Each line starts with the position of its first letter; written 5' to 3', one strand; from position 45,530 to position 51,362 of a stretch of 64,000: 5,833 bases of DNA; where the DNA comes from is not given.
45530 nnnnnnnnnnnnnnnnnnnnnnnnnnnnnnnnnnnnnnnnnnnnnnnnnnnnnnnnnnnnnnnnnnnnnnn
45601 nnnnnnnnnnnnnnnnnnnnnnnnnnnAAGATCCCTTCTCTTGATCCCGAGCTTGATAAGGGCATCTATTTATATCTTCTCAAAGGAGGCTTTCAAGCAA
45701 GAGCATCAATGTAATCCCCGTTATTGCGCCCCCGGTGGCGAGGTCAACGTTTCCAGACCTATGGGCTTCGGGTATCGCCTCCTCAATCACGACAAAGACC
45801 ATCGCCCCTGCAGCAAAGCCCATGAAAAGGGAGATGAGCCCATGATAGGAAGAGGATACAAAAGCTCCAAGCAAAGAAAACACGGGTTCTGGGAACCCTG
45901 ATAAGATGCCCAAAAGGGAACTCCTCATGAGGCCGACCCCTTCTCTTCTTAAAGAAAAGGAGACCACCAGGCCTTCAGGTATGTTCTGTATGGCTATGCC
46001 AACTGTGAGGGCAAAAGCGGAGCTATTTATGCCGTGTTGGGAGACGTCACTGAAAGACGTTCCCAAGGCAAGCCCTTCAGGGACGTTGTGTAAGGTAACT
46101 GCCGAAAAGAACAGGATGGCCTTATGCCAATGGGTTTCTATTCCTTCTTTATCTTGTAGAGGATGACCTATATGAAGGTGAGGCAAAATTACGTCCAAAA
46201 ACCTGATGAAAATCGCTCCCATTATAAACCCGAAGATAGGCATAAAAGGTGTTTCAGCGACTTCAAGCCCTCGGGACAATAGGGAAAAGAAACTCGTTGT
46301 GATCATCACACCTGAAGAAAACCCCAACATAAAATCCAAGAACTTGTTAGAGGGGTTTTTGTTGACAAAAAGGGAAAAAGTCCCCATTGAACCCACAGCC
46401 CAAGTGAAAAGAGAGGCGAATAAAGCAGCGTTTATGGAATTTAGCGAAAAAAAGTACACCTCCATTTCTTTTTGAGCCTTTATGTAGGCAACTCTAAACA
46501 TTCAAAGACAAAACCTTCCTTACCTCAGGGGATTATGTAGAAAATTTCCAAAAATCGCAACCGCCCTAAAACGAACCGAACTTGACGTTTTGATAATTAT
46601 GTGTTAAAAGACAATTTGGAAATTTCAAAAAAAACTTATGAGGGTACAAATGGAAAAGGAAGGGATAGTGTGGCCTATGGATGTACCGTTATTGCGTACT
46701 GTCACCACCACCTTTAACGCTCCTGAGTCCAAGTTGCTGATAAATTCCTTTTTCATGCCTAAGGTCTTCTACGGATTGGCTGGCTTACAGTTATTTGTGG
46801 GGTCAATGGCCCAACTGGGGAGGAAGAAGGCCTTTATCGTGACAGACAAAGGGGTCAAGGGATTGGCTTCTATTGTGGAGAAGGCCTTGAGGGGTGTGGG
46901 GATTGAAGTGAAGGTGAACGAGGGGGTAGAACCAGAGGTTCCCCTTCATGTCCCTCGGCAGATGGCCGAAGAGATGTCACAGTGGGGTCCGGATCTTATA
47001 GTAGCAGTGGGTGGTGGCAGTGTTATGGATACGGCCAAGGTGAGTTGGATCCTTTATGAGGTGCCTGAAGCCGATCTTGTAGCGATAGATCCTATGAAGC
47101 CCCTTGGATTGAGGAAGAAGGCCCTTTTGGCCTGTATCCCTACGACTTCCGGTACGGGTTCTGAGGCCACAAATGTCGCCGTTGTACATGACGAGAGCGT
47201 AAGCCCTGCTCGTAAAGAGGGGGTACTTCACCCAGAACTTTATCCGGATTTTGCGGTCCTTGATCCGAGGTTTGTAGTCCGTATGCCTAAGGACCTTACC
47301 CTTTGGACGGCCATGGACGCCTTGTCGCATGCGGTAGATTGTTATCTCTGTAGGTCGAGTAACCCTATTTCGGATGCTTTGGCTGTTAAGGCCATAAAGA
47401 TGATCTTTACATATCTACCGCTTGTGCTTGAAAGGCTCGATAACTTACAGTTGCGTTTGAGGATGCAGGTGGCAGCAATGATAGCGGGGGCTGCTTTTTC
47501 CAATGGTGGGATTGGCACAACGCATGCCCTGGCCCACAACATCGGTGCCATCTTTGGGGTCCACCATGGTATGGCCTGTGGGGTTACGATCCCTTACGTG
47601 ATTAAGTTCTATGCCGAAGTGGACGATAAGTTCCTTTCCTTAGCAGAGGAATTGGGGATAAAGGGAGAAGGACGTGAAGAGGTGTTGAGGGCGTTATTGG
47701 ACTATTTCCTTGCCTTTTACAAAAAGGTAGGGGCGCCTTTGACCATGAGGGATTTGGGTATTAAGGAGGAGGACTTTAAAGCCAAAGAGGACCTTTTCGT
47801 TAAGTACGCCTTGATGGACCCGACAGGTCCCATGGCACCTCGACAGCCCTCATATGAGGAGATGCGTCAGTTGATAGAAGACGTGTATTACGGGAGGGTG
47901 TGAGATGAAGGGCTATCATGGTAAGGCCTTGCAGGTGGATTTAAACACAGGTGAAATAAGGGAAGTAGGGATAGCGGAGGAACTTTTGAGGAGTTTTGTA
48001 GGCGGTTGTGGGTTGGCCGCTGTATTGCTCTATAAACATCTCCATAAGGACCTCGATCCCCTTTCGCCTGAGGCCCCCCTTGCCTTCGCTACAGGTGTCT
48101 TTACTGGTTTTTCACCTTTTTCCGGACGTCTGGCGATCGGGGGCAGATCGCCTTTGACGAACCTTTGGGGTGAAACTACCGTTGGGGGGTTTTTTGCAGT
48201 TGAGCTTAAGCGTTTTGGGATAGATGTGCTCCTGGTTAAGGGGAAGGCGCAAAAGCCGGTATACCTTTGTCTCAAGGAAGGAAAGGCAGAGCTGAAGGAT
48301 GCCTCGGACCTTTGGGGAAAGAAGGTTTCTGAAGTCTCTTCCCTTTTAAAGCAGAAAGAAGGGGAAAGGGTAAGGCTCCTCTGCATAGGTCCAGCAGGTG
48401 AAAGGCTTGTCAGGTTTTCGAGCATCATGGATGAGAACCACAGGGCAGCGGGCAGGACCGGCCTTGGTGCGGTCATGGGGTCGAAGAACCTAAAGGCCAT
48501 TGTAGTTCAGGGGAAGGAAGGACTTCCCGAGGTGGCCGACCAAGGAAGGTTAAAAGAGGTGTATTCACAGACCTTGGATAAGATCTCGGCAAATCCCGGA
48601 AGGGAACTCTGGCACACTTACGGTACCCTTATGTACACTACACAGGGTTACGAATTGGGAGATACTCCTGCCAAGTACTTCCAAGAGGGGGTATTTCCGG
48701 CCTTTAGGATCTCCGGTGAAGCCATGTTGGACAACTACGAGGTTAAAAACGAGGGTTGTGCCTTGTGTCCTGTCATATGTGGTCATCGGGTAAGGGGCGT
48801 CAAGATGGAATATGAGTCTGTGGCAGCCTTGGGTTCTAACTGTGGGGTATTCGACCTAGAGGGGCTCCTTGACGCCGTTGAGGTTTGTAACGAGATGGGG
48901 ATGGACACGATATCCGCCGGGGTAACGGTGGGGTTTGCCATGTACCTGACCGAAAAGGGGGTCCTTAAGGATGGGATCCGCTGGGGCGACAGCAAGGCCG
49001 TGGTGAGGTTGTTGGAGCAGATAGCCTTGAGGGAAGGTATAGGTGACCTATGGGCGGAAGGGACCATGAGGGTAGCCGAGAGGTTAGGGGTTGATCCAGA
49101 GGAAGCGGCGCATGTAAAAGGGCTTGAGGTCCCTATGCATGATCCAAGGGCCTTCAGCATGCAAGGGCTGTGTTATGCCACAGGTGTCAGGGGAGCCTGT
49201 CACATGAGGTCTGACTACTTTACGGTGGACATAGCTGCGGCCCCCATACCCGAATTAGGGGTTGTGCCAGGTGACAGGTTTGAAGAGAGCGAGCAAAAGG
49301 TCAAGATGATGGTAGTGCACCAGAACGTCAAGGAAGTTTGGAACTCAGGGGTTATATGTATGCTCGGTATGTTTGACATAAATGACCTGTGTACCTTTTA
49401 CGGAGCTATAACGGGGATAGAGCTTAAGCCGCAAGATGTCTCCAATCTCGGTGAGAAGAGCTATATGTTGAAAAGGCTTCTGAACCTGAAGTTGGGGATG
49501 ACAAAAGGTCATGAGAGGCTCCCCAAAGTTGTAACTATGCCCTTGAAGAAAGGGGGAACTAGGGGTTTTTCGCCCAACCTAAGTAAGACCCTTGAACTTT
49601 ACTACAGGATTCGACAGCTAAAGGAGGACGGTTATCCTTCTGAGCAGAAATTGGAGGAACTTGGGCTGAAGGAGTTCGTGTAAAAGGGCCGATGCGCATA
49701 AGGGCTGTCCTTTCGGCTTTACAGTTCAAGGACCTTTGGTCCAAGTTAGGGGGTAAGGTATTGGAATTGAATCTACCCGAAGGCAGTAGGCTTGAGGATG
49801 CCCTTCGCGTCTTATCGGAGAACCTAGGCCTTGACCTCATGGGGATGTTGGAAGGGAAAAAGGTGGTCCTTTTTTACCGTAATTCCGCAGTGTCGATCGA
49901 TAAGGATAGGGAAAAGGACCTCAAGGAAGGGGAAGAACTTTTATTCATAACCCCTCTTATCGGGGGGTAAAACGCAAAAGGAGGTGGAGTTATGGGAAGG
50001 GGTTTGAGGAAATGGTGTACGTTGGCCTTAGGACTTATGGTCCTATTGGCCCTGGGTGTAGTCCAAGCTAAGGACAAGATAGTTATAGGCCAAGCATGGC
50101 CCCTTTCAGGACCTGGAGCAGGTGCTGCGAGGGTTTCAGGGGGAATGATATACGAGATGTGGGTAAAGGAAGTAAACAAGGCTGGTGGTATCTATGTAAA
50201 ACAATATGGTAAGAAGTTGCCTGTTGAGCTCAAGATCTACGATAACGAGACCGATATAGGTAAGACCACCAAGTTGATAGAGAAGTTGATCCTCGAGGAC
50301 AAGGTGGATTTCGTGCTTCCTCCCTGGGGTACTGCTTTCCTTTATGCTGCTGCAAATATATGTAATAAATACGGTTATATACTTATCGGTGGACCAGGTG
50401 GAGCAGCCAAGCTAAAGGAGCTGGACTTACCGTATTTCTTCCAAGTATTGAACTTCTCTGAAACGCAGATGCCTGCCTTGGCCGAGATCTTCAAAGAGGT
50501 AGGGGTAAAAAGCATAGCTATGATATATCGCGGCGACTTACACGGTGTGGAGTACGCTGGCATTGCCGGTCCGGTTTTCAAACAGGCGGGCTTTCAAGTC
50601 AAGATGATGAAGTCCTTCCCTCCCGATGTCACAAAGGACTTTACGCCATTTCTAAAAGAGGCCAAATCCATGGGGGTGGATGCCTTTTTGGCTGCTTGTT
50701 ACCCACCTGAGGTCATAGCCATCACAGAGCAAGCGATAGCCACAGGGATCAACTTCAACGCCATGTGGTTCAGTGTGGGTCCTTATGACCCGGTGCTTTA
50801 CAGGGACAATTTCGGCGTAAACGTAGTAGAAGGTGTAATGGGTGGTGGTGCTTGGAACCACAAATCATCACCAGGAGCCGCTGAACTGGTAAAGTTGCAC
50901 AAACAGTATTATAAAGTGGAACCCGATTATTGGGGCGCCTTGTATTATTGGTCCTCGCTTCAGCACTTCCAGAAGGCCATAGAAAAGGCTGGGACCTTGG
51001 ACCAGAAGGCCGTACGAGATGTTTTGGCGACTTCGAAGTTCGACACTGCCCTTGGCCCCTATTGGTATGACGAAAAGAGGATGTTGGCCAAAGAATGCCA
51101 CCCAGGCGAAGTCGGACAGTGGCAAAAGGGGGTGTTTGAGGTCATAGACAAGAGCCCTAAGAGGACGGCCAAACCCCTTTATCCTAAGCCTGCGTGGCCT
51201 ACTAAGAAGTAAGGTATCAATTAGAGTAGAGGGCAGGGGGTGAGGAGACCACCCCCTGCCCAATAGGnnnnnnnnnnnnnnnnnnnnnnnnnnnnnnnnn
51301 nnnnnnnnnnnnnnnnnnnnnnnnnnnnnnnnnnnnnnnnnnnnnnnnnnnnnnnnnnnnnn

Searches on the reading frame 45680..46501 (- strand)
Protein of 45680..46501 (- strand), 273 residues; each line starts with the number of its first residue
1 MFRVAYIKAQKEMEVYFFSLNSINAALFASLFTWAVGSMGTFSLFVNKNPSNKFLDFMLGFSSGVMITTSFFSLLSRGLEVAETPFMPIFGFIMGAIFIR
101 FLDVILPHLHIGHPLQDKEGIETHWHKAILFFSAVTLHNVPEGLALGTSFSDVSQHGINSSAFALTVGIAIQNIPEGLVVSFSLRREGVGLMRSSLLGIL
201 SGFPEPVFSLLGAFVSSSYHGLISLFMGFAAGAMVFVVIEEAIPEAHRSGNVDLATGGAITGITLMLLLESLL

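Call 9: search_protein_families(library=pfam, proteins=[window:45680-46501:-], max_evalue=0.00001)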
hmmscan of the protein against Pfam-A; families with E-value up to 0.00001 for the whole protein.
window:45680-46501:- (273 aa): 1 family
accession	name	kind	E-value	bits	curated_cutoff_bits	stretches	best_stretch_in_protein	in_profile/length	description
PF02535.28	Zip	-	3.9e-19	69.5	35.1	2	119-269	169-322/323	ZIP Zinc transporter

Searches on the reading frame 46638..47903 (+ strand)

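Call 9: search_protein_families(library=pfam, proteins=[window:46638-47903:+], max_evalue=0.00001)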
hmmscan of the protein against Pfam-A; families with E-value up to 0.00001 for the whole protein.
window:46638-47903:+ (421 aa): 3 families
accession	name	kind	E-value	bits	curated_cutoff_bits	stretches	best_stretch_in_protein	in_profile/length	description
PF25137.1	ADH_Fe_C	-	7.4e-44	150.2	27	1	223-416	3-193/194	Fe-containing alcohol dehydrogenase family, C-terminal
PF00465.25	Fe-ADH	-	1e-37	129.8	31.3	1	42-210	3-168/168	Iron-containing alcohol dehydrogenase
PF13685.12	Fe-ADH_2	-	7.1e-08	33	28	1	57-135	14-92/149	Iron-containing alcohol dehydrogenase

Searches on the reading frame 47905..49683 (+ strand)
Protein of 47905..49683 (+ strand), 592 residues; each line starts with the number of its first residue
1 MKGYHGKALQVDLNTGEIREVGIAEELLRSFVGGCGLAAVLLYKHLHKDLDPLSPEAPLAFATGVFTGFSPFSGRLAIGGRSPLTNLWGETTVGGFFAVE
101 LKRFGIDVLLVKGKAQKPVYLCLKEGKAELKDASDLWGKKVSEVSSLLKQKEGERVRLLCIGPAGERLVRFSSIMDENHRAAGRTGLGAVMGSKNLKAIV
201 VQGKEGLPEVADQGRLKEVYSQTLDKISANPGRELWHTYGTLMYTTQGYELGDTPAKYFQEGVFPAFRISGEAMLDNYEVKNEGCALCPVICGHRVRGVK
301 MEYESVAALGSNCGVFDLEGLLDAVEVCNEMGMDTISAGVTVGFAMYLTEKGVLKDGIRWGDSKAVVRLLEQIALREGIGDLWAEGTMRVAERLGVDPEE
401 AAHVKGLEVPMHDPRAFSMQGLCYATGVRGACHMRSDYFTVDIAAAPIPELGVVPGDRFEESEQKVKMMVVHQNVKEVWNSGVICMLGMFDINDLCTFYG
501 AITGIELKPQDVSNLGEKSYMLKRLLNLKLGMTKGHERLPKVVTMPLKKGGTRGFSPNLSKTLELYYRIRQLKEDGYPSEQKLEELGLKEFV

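Call 9: search_protein_families(library=pfam, proteins=[window:47905-49683:+], max_evalue=0.00001)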
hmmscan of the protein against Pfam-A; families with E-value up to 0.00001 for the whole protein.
window:47905-49683:+ (592 aa): 2 families
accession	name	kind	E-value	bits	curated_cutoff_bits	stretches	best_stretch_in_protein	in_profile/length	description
PF01314.23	AFOR_C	-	2.2e-107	360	27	1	220-588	3-385/385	Aldehyde ferredoxin oxidoreductase, domains 2 & 3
PF02730.20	AFOR_N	-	8.8e-73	244.7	29.8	1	6-203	1-198/199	Aldehyde ferredoxin oxidoreductase, N-terminal domain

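Call 98: search_solved_structures(query=window:47905-49683:+, max_evalue=1e-20)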
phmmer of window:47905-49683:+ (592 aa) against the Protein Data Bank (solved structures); distinct sequences matched with E-value up to 1e-20: 9.
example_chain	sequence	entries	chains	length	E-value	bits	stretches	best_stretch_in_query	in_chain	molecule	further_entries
1aor_A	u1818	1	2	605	1.7e-124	419.9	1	2-591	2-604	ALDEHYDE FERREDOXIN OXIDOREDUCTASE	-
9mqx_D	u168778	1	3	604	1.6e-105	357.2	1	1-590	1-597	Aldehyde:ferredoxin oxidoreductase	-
9g7j_A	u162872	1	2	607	1.2e-97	331.2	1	1-592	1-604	Aldehyde ferredoxin oxidoreductase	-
1b25_A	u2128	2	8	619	4.6e-95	322.6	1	1-588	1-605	PROTEIN (FORMALDEHYDE FERREDOXIN OXIDOREDUCTASE) | FORMALDEHYDE FERREDOXIN OXIDOREDUCTASE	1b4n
9q1t_A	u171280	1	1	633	2.1e-83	284.2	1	2-588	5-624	Tungsten-dependent aldehyde oxidoreductase WOR83 from Haloferax volcanii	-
8c0z_A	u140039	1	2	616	3.8e-80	273.4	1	3-588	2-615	Aldehyde:ferredoxin oxidoreductase,tungsten-containing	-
6x6u_A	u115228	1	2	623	3.5e-61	210.8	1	2-435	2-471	Formaldehyde:ferredoxin oxidoreductase wor5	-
6x1o_A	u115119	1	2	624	3.5e-61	210.8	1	2-435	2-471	Formaldehyde:ferredoxin oxidoreductase wor5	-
4z3w_A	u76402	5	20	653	1.8e-50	175.4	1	6-208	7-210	Benzoyl-CoA reductase, putative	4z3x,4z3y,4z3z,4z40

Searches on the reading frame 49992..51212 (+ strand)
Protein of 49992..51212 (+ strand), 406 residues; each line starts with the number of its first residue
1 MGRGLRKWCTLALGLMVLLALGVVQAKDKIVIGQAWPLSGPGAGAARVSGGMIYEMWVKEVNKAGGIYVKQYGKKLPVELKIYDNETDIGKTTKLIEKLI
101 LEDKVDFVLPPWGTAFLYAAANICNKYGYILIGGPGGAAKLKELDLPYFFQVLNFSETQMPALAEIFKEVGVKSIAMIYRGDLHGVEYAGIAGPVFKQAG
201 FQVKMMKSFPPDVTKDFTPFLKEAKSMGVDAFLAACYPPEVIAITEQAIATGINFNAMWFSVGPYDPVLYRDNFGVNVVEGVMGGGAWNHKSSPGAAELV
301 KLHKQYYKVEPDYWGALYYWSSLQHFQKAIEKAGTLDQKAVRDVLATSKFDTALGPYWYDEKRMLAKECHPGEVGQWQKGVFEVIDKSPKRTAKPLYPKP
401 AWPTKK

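Call 9: search_protein_families(library=pfam, proteins=[window:49992-51212:+], max_evalue=0.00001)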
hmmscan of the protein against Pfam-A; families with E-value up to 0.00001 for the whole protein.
window:49992-51212:+ (406 aa): 3 families
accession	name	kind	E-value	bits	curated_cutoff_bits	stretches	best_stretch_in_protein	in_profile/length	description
PF13458.12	Peripla_BP_6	-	4e-45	155.4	31.7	1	30-364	2-328/343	Periplasmic binding protein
PF01094.35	ANF_receptor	-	4.1e-15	56.1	25.4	1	76-260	23-210/353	Receptor family ligand binding region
PF13433.12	Peripla_BP_5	-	5e-08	32.9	27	0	320-394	281-354/363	Periplasmic binding protein domain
